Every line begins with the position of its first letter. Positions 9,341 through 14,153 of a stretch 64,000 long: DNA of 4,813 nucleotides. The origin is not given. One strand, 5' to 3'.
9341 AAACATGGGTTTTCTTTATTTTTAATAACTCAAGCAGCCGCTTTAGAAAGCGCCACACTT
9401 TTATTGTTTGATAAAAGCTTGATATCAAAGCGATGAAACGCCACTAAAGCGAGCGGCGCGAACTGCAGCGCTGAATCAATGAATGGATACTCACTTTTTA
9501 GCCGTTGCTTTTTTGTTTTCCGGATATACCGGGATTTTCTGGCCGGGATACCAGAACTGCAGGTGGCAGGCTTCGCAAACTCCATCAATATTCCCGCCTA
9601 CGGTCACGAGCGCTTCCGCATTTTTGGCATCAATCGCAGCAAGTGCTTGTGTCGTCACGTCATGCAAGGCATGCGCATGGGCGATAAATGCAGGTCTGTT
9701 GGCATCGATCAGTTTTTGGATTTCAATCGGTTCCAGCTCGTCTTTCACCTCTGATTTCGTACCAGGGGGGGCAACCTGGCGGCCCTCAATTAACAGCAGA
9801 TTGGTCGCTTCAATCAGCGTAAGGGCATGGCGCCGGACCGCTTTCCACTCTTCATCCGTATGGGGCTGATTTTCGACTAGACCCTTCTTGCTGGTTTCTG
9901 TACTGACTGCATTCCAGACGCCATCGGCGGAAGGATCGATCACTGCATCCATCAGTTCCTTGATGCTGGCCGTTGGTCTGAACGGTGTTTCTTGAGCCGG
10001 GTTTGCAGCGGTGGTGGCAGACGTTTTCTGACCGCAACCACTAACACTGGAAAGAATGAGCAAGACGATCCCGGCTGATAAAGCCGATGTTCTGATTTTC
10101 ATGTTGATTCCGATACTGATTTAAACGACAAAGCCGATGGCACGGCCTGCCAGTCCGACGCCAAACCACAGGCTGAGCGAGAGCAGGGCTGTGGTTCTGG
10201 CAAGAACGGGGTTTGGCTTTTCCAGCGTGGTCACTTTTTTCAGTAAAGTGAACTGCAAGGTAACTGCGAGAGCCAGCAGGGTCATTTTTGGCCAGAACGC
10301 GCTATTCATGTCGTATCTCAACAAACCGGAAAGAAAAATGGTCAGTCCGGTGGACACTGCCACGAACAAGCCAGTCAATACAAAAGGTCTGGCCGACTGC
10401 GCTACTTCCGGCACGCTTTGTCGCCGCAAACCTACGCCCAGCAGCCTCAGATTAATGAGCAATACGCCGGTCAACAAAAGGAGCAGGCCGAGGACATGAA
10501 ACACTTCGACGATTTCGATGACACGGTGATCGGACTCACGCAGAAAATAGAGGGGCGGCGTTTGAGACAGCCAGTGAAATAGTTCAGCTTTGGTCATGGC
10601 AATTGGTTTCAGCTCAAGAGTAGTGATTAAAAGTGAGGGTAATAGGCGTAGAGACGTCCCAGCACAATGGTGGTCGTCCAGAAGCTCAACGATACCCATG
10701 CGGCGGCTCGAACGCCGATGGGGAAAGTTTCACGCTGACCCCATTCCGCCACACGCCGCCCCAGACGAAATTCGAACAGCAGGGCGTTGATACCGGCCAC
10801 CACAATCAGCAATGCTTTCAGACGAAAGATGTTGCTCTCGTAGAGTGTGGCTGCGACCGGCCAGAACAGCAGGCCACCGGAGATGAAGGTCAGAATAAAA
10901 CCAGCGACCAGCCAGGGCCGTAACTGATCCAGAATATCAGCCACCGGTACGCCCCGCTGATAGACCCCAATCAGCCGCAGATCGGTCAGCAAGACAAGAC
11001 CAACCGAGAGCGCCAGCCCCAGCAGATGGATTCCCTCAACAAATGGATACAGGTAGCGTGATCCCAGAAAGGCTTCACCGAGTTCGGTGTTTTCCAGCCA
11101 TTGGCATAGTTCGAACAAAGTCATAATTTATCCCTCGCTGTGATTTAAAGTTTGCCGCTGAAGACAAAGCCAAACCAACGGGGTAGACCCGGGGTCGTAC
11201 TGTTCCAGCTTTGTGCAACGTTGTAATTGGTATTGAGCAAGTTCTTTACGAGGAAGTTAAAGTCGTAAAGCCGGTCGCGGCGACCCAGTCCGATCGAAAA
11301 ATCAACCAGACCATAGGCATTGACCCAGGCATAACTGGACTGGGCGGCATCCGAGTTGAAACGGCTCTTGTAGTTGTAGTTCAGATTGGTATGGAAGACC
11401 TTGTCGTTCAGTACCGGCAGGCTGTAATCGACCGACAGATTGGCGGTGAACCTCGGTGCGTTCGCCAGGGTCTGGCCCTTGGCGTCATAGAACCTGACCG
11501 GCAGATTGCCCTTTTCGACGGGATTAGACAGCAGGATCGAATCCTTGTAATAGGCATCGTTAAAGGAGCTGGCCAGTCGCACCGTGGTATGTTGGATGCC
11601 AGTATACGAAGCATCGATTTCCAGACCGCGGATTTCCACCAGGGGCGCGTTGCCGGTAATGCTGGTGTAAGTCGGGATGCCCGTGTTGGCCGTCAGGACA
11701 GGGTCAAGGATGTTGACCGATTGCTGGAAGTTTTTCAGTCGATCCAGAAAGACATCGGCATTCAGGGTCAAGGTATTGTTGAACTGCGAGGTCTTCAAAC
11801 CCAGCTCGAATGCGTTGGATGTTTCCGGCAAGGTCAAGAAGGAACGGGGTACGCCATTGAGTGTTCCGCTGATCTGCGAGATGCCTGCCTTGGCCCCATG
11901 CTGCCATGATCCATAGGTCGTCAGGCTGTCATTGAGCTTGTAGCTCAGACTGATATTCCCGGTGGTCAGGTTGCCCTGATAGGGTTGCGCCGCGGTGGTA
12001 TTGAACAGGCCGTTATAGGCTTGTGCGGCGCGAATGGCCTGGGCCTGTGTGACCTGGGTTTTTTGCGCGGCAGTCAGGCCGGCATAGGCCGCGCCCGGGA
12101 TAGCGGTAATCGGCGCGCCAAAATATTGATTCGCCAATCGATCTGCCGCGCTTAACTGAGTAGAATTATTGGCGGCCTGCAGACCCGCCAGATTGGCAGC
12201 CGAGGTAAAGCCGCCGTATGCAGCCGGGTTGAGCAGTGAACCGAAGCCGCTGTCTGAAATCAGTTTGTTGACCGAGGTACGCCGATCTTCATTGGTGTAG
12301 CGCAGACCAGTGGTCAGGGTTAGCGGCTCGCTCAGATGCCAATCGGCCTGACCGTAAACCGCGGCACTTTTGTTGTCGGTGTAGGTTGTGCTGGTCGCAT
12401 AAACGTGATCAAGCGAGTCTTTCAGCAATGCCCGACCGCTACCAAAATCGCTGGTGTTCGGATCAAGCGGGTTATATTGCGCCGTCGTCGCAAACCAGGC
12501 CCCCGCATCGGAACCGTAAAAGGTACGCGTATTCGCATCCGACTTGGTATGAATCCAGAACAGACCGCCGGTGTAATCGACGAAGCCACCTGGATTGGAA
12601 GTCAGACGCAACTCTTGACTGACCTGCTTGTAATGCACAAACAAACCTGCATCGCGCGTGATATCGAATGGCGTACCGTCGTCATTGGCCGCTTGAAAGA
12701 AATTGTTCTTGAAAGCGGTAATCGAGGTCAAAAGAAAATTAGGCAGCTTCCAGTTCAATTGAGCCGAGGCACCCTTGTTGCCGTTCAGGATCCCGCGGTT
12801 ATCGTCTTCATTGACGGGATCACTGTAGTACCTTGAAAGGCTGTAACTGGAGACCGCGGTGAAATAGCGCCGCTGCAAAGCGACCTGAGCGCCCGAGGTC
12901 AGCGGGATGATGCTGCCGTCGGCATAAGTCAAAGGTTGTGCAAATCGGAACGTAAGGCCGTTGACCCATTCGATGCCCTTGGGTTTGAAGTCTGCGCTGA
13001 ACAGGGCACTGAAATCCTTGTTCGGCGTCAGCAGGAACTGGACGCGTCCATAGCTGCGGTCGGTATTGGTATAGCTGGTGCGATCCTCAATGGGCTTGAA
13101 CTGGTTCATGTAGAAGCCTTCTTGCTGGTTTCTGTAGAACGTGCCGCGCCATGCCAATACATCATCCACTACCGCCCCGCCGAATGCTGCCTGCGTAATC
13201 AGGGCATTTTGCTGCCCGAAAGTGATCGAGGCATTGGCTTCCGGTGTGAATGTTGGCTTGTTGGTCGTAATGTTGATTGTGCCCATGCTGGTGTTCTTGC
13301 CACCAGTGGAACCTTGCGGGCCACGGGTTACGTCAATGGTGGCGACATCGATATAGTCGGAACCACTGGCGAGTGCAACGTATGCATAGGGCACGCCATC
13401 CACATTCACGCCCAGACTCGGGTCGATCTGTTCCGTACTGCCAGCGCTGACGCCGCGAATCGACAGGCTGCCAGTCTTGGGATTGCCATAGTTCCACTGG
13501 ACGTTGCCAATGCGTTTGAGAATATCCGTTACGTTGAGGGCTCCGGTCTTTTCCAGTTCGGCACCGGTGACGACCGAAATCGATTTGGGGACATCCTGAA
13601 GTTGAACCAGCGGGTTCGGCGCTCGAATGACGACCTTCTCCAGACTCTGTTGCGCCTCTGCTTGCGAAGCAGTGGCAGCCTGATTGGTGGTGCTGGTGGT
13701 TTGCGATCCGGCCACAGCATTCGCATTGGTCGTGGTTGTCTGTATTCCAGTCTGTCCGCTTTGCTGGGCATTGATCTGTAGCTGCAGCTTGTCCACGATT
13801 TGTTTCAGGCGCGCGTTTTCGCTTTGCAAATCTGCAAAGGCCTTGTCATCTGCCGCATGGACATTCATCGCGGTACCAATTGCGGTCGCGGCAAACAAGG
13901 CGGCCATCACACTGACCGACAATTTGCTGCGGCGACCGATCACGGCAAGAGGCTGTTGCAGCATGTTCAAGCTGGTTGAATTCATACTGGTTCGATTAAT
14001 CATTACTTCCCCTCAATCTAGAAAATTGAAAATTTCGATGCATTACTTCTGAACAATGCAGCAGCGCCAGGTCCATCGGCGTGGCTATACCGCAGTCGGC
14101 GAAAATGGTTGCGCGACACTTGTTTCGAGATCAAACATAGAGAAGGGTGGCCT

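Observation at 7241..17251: Ten-kb co-directional cluster of uncharacterised exported and membrane proteins around two TonB-dependent receptors (candidate undescribed uptake/redox system)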

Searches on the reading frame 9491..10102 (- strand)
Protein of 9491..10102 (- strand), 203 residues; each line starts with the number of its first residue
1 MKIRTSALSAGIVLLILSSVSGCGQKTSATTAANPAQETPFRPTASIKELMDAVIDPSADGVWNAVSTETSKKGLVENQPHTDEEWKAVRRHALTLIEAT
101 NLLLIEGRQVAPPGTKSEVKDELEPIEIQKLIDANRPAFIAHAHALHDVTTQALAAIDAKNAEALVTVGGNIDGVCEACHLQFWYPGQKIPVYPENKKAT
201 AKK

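Call 4: search_protein_families(library=pfam, proteins=[window:9491-10102:-], max_evalue=0.01)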
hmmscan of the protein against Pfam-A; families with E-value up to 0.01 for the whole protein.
window:9491-10102:- (203 aa): 1 family
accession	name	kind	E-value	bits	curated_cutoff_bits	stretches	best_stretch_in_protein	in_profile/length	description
PF13627.12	LptM_cons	-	0.0083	16.4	27.3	0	13-26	4-17/23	LPS-assembly lipoprotein LptM, conserved region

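Call 5: search_protein_families(library=ncbifam, proteins=[window:9491-10102:-], max_evalue=0.01)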
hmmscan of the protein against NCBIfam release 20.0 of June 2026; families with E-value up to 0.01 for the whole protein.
window:9491-10102:- (203 aa): 1 family
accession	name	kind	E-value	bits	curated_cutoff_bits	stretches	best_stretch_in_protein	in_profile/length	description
NF047847.2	SS_mature_LptM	equivalog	0.006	16.6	27.7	0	1-26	1-23/31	LPS translocon maturation chaperone LptM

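Call 10: search_solved_structures(query=window:9491-10102:-, max_evalue=10, show_alignments=2)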
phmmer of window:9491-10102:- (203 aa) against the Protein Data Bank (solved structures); distinct sequences matched with E-value up to 10: 4.
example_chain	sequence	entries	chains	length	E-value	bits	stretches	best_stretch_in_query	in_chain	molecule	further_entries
1cpr_A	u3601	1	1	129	0.007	19.3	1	97-182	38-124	CYTOCHROME C'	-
1cpq_A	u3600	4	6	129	0.026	17.4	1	97-182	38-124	CYTOCHROME C'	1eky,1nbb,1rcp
3lf0_A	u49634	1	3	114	0.93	12.4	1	3-70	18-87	Nitrogen regulatory protein P-II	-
3bzq_A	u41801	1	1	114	0.93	12.4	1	3-70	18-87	Nitrogen regulatory protein P-II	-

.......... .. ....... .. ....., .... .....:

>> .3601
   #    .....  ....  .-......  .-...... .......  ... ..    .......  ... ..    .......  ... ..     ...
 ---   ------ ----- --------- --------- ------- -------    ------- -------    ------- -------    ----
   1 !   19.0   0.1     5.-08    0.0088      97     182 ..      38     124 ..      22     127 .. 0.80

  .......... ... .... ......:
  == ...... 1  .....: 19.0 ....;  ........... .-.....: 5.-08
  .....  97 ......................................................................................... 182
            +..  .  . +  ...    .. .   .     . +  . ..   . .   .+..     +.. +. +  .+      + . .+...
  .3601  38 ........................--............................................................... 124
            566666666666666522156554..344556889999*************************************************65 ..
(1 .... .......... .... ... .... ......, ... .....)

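Call 82: search_solved_structures(query=A3, max_evalue=1, show_alignments=1)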
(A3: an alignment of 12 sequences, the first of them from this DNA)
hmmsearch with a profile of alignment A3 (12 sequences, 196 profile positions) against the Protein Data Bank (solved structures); distinct sequences matched with E-value up to 1: 33.
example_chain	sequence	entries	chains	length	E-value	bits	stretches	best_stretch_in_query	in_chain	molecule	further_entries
1cpr_A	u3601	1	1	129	0.00011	25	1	109-177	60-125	CYTOCHROME C'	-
1cpq_A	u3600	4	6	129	0.00011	25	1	109-177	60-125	CYTOCHROME C'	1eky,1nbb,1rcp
5agf_A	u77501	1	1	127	0.0003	23.6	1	125-177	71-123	CYTOCHROME C PRIME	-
2xl8_A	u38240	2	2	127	0.00035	23.4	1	125-178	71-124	CYTOCHROME C'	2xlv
4d4n_A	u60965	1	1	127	0.00045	23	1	125-177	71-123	CYTOCHROME C'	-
4d4x_A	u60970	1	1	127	0.00052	22.8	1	125-177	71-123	CYTOCHROME C'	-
1cgo_A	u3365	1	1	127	0.00058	22.6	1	125-177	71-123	CYTOCHROME C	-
5jua_A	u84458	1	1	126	0.00059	22.6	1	125-177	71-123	Cytochrome c'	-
5jve_A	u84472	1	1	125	0.00059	22.6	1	125-177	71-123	Cytochrome c'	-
1e83_A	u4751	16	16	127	0.00064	22.5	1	125-177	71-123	CYTOCHROME C'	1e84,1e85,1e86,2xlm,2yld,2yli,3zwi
2ykz_A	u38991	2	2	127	0.00065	22.5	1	125-177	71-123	CYTOCHROME C'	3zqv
5jp7_A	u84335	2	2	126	0.00065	22.5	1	125-177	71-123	Cytochrome c'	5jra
2xle_A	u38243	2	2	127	0.00066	22.5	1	125-177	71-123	CYTOCHROME C'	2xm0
2xld_A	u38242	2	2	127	0.00066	22.5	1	125-177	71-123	CYTOCHROME C'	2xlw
2xl6_A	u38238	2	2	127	0.00069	22.4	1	125-177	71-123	CYTOCHROME C'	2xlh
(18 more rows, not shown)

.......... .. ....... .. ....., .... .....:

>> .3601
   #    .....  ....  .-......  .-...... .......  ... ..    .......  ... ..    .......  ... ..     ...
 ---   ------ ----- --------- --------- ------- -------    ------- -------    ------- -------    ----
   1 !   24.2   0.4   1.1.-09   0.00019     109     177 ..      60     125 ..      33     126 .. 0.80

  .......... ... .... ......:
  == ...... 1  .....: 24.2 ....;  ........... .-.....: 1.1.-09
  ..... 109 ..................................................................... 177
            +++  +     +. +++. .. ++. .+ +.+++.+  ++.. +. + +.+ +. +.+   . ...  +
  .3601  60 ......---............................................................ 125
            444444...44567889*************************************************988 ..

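Call 108: search_protein_families(library=pfam, alignment_id=A3, max_evalue=1)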
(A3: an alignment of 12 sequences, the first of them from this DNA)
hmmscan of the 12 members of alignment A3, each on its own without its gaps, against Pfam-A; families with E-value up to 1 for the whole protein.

A. member 1, seq(203 aa): 2 families
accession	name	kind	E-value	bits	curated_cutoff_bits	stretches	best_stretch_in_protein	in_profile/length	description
PF13627.12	LptM_cons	-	0.0083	16.4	27.3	1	13-26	4-17/23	LPS-assembly lipoprotein LptM, conserved region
PF01322.25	Cytochrom_C_2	-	0.015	16.7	26.5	1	134-183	71-120/121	Cytochrome C'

B. families by the number of members that match (of 12 scanned): 10 families
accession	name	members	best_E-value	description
PF01322.25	Cytochrom_C_2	12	1.1e-05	Cytochrome C'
PF13627.12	LptM_cons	1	0.0083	LPS-assembly lipoprotein LptM, conserved region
PF22098.1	DUF6942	1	0.031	Family of unknown function (DUF6942)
PF18854.6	baeRF_family10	1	0.049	Bacterial archaeo-eukaryotic release factor family 10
PF12912.12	N_NLPC_P60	1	0.095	NLPC_P60 stabilising domain, N term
PF10812.13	DUF2561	1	0.097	Protein of unknown function (DUF2561)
PF01430.24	HSP33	1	0.12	Hsp33 protein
PF01385.25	OrfB_IS605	1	0.18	Probable transposase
PF23819.1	DUF7189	1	0.2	Family of unknown function (DUF7189)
PF04084.20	RecA-like_ORC2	1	0.2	Origin recognition complex subunit 2 RecA-like domain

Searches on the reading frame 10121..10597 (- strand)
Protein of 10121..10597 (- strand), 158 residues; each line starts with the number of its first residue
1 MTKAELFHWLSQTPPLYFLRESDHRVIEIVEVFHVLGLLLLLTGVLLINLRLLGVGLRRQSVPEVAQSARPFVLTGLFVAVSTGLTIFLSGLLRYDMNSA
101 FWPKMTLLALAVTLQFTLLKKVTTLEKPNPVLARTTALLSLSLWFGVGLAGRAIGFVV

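Call 4: search_protein_families(library=pfam, proteins=[window:10121-10597:-], max_evalue=0.01)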
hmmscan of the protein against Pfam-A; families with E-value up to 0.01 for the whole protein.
window:10121-10597:- (158 aa): 2 families
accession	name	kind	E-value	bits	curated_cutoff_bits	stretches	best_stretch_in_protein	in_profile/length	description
PF20349.3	DUF6644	-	1.8e-10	41.6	27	1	32-156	27-154/155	Family of unknown function (DUF6644)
PF09980.14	DUF2214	-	0.00078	19.8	34.1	1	29-115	4-91/147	Predicted membrane protein (DUF2214)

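Call 5: search_protein_families(library=ncbifam, proteins=[window:10121-10597:-], max_evalue=0.01)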
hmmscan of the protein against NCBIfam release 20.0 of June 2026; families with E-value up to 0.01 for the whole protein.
window:10121-10597:- (158 aa): 0 families

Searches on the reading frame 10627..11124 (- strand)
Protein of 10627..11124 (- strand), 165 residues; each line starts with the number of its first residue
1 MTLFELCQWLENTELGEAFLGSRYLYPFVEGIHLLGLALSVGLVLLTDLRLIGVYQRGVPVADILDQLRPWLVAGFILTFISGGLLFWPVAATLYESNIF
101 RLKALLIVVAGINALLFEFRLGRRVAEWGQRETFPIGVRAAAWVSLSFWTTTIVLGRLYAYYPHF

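Call 4: search_protein_families(library=pfam, proteins=[window:10627-11124:-], max_evalue=0.01)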
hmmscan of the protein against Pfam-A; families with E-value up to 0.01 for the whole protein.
window:10627-11124:- (165 aa): 1 family
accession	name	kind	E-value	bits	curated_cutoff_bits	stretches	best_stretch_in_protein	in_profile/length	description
PF20349.3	DUF6644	-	3e-11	44.1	27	1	27-159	23-152/155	Family of unknown function (DUF6644)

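Call 5: search_protein_families(library=ncbifam, proteins=[window:10627-11124:-], max_evalue=0.01)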
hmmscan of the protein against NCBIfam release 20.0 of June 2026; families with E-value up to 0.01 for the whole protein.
window:10627-11124:- (165 aa): 0 families

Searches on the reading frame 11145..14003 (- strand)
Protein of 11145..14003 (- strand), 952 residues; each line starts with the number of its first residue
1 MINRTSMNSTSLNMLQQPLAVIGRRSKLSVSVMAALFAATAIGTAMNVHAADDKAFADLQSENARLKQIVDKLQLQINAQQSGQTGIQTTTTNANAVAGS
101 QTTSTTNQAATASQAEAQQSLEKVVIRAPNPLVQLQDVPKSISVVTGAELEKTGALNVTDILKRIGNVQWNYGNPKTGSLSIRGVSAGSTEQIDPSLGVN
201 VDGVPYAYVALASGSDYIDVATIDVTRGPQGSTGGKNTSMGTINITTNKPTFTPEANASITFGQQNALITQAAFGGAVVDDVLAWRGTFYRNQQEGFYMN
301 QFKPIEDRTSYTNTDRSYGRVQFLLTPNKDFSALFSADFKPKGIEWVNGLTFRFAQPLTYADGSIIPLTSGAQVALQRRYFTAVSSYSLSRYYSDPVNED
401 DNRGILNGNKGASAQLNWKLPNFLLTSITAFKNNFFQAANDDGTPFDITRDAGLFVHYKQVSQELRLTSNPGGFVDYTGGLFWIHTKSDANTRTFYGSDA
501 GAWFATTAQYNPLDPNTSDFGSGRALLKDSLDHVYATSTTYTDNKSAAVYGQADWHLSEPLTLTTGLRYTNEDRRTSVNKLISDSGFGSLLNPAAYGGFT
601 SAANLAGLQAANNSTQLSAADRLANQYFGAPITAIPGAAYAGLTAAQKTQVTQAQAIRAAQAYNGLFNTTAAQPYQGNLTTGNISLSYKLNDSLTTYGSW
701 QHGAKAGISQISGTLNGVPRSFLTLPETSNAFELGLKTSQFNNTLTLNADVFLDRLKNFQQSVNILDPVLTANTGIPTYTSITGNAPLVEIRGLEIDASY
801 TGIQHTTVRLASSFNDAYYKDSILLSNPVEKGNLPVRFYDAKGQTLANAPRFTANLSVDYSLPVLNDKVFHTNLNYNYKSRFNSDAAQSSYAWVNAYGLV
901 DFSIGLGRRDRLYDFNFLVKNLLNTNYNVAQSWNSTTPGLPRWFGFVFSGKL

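Call 4: search_protein_families(library=pfam, proteins=[window:11145-14003:-], max_evalue=0.01)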
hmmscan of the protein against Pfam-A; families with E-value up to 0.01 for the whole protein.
window:11145-14003:- (952 aa): 2 families
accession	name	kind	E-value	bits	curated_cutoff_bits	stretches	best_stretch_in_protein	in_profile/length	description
PF00593.30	TonB_dep_Rec_b-barrel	-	1.1e-28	101.8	27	1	382-922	38-436/436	TonB dependent receptor-like, beta-barrel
PF07715.20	Plug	-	1.3e-13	51.8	23.9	1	135-241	2-106/107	TonB-dependent Receptor Plug Domain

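Call 5: search_protein_families(library=ncbifam, proteins=[window:11145-14003:-], max_evalue=0.01)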
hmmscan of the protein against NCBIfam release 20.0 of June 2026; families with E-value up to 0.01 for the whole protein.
window:11145-14003:- (952 aa): 9 families
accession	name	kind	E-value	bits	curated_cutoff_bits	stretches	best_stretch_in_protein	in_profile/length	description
TIGR01785.1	TonB-hemin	subfamily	8.6e-21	74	316.85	2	121-250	1-131/677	TonB-dependent heme/hemoglobin receptor family protein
NF010010.0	PRK13483.1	equivalog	1.8e-12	46.1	927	1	92-334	4-247/660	ligand-gated channel protein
NF007478.2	PRK10064.1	equivalog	2.4e-11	42.6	745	1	115-249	24-159/663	catecholate siderophore receptor CirA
NF010011.0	PRK13484.1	equivalog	4.5e-09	35.1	1197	1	111-263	20-173/682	IreA family TonB-dependent siderophore receptor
NF053590.1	TonB_dep_TOL0244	equivalog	1.4e-08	33.8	645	1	134-281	24-172/604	TOL_0244 family TonB-dependent receptor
NF010038.0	PRK13513.1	equivalog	1.8e-08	33.4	942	1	93-285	7-208/659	ligand-gated channel protein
TIGR01779.1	TonB-B12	equivalog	4.7e-08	32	599.7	1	108-279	15-185/614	TonB-dependent vitamin B12 receptor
NF049945.1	TonB_dep_FCYXU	equivalog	0.00012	20.8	825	0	543-573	379-409/697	TonB-dependent receptor, FCYXU motif-type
NF050067.1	TonBEntbctnRecCfrA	equivalog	0.00066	18.1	1200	1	108-252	13-162/698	TonB-dependent ferric enterobactin receptor CfrA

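Call 70: search_solved_structures(query=window:11145-14003:-, max_evalue=0.00001)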
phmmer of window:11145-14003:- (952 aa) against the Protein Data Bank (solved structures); distinct sequences matched with E-value up to 0.00001: 3.
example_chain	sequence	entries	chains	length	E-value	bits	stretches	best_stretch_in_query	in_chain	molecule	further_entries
4epa_A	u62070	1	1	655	1.3e-12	50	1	141-329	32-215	Pesticin receptor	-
2hdf_A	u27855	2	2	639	2.6e-09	39.1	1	122-338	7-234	Colicin I receptor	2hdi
9nn6_A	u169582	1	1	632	5.8e-09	38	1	125-338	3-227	Colicin I receptor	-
